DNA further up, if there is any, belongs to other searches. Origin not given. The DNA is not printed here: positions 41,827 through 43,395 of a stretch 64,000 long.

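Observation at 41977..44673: Form II/III RuBisCO with a ribose-1,5-bisphosphate isomerase and an inserted cytidylyltransferase-like gene (nucleoside salvage module)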

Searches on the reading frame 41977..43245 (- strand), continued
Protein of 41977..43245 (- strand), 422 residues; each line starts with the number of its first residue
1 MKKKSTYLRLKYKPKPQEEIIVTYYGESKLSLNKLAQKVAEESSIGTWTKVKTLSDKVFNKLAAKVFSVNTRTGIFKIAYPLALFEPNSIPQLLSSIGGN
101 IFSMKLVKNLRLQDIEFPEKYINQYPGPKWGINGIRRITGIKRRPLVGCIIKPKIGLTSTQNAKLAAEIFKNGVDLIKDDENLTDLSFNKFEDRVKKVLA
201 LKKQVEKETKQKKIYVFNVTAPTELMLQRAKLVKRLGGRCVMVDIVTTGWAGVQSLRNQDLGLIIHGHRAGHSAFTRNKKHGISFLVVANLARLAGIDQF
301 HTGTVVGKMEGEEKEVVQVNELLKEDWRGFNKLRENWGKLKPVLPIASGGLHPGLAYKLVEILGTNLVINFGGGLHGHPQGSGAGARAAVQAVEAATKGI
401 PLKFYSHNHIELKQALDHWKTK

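Call 60: find_encoding_contigs(protein=P0112, flank=6000, max_places=1)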
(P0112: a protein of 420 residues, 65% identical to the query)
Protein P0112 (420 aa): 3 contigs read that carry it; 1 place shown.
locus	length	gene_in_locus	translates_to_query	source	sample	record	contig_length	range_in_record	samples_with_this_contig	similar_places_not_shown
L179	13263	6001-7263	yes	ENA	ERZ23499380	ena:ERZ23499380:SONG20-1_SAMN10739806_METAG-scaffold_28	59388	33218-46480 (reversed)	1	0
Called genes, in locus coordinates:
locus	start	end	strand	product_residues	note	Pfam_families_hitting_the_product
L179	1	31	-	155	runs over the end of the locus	PF01668:SmpB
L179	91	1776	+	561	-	PF03485:Arg_tRNA_synt_N, PF09334:tRNA-synt_1g (faint), PF00750:tRNA-synt_1d, PF05746:DALR_1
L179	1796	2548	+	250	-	PF11967:RecO_N, PF02565:RecO_C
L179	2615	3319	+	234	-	PF00535:Glycos_transf_2, PF10111:Glyco_tranf_2_2, PF13641:Glyco_tranf_2_3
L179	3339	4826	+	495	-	PF13567:DUF4131, PF03772:Competence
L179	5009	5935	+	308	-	PF01008:IF-2B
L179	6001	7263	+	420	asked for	PF02788:RuBisCO_large_N, PF00016:RuBisCO_large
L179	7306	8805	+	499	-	PF02885:Glycos_trans_3N, PF00591:Glycos_transf_3, PF07831:PYNP_C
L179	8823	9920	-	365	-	PF00672:HAMP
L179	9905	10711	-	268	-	PF10613:Lig_chan-Glu_bd, PF00497:SBP_bac_3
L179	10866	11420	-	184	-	PF08207:EFP_N, PF09285:Elong-fact-P_C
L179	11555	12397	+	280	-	PF13353:Fer4_12 (weak), PF04055:Radical_SAM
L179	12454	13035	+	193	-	PF01728:FtsJ, PF13489:Methyltransf_23 (weak), PF13847:Methyltransf_31, PF13649:Methyltransf_25 (weak)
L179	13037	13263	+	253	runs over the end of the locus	PF03602:Cons_hypoth95, PF05175:MTS, PF13847:Methyltransf_31 (weak)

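Call 61: find_homologous_proteins(query=L179:7306-8805:+, max_evalue=1e-40)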
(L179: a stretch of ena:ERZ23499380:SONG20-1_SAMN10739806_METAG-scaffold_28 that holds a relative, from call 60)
Query L179:7306-8805:+ (499 aa): 2637 proteins with E <= 1e-40 among 8000 candidates; the best 120 are listed.
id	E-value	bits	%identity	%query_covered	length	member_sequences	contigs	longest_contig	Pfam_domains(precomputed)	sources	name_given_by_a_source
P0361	0.0e+0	1070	100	100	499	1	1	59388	PF07831.20,PF00591.28,PF02885.23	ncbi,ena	-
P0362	1.2e-226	771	71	99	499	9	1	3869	PF07831.20,PF00591.28,PF02885.23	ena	-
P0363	5.3e-226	769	70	100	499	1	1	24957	PF07831.20,PF00591.28,PF02885.23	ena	-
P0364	1.0e-224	765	72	100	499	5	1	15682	PF07831.20,PF00591.28,PF02885.23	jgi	-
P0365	8.1e-223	759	69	97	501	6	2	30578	PF07831.20,PF00591.28,PF02885.23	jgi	-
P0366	1.7e-217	741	69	100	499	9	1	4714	PF07831.20,PF00591.28,PF02885.23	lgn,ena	-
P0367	7.6e-217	739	70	99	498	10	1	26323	PF07831.20,PF00591.28,PF02885.23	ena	-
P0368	6.9e-216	736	69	97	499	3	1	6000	PF07831.20,PF00591.28,PF02885.23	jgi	-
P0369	8.3e-214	729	70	96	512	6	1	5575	PF07831.20,PF00591.28,PF02885.23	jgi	-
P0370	4.5e-213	727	68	98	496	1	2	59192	PF07831.20,PF00591.28,PF02885.23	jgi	jgi:AMP phosphorylase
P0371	9.8e-213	725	66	100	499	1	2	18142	PF07831.20,PF00591.28,PF02885.23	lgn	-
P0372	4.8e-212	723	68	97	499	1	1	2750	PF07831.20,PF00591.28,PF02885.23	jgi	-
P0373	1.4e-210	718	67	100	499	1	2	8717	PF07831.20,PF00591.28,PF02885.23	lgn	-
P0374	6.4e-210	716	68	99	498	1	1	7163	PF07831.20,PF00591.28,PF02885.23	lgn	-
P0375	4.0e-208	710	65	100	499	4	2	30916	PF07831.20,PF00591.28,PF02885.23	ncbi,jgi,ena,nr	ncbi:thymidine phosphorylase [bacterium]|nr:thymidine phosphorylase [bacterium]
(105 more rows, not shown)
